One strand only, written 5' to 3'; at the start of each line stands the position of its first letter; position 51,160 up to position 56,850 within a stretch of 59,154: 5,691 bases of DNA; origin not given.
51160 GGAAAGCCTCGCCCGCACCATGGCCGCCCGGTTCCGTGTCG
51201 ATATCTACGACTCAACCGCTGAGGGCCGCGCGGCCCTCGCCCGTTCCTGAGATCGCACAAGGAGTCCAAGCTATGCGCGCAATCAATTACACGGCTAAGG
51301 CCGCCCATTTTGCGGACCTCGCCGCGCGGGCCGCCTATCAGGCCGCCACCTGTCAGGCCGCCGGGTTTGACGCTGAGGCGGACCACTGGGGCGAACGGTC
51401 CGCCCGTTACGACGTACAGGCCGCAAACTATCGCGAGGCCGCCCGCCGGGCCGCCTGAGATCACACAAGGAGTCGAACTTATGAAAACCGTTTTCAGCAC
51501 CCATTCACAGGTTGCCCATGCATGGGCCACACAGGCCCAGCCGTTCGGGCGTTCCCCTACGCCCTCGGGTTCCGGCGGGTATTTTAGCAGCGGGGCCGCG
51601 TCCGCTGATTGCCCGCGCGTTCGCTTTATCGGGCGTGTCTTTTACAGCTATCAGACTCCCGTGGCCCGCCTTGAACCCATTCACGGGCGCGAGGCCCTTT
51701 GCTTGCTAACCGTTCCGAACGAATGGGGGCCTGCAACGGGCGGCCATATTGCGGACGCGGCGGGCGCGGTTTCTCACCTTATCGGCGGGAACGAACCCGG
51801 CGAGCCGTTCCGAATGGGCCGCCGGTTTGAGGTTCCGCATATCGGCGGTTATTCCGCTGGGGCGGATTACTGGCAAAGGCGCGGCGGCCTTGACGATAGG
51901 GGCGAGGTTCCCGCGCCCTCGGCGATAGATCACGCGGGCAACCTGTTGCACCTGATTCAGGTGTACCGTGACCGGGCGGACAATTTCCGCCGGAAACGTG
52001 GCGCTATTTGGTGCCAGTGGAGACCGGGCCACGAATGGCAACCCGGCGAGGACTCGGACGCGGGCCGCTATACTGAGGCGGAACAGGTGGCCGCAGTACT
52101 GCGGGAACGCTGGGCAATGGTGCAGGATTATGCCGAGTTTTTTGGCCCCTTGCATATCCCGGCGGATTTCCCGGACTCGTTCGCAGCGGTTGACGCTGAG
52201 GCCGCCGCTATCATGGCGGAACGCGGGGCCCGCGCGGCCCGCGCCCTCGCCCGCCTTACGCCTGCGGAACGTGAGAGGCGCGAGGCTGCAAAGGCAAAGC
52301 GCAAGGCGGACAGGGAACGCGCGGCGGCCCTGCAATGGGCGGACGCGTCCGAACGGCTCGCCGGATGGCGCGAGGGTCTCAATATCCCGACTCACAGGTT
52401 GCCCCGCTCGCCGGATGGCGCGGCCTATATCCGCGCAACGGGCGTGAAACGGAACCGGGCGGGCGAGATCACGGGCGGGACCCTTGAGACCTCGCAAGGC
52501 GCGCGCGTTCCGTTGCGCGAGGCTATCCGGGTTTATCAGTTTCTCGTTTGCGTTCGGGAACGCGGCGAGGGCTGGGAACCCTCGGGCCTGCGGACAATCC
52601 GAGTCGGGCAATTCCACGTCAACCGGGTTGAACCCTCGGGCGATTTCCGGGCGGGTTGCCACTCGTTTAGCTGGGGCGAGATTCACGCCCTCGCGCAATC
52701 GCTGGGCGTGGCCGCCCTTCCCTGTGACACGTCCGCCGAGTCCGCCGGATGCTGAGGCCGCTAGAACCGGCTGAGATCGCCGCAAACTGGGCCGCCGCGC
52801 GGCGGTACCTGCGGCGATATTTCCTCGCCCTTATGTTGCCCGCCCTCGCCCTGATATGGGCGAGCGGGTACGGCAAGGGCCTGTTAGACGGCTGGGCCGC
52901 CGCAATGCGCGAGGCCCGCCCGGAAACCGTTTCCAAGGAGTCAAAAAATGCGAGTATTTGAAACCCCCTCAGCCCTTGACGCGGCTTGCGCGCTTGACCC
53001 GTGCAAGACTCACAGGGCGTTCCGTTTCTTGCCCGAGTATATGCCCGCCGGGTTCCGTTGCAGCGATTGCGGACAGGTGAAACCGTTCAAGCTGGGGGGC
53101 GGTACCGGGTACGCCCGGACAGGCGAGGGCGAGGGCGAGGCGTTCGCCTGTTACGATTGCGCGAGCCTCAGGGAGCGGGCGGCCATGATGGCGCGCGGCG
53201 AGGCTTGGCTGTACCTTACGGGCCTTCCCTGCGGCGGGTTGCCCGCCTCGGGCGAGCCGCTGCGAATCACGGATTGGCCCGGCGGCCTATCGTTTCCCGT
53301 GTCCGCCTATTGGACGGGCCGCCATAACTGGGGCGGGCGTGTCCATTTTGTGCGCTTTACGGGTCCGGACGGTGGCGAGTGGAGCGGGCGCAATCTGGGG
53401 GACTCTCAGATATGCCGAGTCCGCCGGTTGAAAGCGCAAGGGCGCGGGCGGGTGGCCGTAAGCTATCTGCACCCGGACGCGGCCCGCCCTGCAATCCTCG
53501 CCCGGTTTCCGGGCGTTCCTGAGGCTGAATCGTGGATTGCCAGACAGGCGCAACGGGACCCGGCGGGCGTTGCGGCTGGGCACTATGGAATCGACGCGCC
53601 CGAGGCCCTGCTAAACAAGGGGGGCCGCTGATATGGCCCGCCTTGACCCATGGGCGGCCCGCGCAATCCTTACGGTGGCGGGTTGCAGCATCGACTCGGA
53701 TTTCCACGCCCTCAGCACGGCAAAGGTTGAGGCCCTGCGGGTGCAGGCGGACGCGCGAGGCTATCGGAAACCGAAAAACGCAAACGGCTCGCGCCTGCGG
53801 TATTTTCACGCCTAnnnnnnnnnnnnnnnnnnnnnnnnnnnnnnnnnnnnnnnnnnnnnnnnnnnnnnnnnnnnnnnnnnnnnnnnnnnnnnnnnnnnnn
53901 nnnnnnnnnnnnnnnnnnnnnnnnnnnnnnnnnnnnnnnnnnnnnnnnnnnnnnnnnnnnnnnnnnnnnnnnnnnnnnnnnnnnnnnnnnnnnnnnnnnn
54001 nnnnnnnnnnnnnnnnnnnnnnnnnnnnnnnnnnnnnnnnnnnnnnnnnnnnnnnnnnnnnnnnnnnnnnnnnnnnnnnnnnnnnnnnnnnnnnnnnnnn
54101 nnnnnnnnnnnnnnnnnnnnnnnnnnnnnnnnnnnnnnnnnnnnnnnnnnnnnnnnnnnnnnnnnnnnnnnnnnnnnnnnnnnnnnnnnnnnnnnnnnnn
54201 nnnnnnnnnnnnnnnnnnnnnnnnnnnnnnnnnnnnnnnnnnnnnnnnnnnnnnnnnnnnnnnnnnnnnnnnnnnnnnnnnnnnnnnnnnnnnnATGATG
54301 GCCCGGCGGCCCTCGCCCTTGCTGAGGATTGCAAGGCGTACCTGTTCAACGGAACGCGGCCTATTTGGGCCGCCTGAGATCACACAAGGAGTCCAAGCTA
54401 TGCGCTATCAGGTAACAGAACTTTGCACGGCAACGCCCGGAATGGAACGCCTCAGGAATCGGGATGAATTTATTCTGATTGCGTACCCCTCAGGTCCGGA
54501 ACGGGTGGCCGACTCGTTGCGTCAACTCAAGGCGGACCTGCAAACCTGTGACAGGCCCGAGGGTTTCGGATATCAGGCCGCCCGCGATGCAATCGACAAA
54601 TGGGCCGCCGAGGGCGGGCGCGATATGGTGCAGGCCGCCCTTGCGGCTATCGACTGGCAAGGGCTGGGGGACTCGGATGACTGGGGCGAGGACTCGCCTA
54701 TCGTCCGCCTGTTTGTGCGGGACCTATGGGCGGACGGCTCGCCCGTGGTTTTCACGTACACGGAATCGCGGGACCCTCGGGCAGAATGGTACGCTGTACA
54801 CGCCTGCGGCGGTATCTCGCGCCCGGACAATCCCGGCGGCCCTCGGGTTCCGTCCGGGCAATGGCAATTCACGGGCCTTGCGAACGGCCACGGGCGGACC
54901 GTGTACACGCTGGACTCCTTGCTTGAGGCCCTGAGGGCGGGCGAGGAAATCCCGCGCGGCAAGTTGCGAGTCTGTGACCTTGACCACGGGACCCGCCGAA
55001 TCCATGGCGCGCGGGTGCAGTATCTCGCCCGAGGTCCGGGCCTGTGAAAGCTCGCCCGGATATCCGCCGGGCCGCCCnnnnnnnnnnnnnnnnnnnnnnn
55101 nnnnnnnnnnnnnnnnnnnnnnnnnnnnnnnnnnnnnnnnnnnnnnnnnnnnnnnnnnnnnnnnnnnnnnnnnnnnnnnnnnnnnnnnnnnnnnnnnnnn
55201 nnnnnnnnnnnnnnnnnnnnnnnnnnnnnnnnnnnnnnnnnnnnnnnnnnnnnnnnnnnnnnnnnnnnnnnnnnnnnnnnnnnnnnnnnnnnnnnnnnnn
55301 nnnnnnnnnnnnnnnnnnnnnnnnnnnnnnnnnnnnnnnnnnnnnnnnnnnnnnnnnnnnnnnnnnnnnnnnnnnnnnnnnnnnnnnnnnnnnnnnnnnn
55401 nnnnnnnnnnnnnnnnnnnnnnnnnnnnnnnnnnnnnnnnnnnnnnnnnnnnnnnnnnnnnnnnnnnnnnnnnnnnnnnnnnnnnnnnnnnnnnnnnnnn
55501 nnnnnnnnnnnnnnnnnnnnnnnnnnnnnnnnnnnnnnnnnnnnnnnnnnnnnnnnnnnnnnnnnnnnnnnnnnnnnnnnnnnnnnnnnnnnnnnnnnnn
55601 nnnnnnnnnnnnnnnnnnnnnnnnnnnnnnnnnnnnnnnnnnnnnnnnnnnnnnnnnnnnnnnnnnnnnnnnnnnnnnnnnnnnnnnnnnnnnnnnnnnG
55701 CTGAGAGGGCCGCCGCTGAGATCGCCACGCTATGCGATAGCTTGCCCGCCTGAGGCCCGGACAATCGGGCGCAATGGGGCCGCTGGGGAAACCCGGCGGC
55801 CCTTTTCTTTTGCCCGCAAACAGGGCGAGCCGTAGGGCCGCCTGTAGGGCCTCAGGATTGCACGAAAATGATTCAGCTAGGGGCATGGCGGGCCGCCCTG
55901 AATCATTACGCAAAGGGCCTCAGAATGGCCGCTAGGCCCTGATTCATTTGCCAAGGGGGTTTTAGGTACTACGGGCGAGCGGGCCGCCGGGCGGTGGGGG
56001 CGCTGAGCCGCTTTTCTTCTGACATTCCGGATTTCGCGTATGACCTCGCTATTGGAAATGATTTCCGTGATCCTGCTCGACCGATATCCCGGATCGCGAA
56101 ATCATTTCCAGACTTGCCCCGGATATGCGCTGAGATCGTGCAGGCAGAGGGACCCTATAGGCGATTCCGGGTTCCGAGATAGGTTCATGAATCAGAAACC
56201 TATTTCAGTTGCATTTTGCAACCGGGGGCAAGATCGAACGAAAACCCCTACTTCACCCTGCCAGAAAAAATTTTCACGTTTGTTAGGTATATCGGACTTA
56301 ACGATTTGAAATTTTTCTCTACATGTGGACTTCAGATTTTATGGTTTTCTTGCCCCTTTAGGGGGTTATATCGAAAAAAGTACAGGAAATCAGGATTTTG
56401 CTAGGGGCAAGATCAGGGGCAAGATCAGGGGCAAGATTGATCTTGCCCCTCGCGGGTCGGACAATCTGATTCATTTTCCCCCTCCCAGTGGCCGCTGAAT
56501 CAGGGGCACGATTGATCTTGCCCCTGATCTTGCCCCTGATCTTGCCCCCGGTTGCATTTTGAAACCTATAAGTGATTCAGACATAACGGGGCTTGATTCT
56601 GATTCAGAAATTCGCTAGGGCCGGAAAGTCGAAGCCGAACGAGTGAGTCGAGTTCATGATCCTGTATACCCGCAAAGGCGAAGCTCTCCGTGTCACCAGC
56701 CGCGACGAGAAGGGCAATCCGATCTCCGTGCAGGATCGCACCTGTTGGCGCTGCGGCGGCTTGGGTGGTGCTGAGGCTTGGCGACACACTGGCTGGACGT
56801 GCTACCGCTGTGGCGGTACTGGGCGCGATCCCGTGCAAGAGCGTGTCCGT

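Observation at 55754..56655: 900-bp non-coding hub: GANTC-containing palindromes, inverted iteron arrays, an AT-rich core and two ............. sites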

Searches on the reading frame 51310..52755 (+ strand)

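Call 54: search_protein_families(library=phrogs, proteins=[window:51310-52755:+], max_evalue=0.001)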
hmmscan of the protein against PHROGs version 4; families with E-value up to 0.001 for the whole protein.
window:51310-52755:+ (481 aa): 1 family
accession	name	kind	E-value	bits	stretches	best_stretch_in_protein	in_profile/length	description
phrog_7247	-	unknown function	1.5e-44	153.7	2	257-477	141-357/365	-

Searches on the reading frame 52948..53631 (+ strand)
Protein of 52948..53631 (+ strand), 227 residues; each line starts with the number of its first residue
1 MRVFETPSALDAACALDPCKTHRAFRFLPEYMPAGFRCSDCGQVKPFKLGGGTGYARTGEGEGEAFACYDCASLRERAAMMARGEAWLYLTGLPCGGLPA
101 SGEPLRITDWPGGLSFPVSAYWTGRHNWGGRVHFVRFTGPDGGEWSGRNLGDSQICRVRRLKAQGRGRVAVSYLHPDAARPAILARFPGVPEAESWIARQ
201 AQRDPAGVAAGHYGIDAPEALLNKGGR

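Call 37: search_protein_families(library=phrogs, proteins=[window:52948-53631:+], max_evalue=0.001)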
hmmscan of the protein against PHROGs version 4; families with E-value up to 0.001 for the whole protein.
window:52948-53631:+ (227 aa): 1 family
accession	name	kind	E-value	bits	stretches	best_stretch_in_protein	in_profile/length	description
phrog_19676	-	unknown function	0.00034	21.2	1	169-220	157-205/239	-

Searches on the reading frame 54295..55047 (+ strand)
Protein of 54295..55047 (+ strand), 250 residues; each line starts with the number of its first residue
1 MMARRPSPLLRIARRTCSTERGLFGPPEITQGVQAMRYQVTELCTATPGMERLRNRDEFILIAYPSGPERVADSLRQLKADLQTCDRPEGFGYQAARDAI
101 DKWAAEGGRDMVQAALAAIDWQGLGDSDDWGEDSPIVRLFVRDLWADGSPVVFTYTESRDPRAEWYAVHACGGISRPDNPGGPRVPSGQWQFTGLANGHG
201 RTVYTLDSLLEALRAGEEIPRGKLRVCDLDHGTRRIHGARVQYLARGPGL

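Call 12: search_protein_families(library=phrogs, proteins=[window:54295-55047:+], max_evalue=0.01)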
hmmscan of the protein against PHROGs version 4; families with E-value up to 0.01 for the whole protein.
window:54295-55047:+ (250 aa): 0 families

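Call 13: search_protein_families(library=pfam, proteins=[window:54295-55047:+], max_evalue=0.01)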
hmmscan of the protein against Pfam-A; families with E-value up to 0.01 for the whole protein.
window:54295-55047:+ (250 aa): 0 families

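Call 100: find_related_loci(query=window:54295-55047:+, collection=viral_contigs, flank=3000)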
Query window:54295-55047:+ (250 aa) in viral_contigs; peptide patterns used: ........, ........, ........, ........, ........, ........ (x = any residue, [..] = any of these).
9 stretches matched a pattern; 1 encode a relative of the query (tblastn E <= 1e-3); 1 distinct loci.
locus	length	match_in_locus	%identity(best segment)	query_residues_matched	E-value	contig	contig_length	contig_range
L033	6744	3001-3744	67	4-250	6e-103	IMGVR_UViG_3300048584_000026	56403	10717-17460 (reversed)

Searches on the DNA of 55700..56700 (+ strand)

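Call 8: search_dna_similar(query=window:55700-56700:+, collection=phages, mode=distant, max_rows=30)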
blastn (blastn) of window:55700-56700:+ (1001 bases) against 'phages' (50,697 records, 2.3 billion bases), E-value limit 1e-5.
No match.
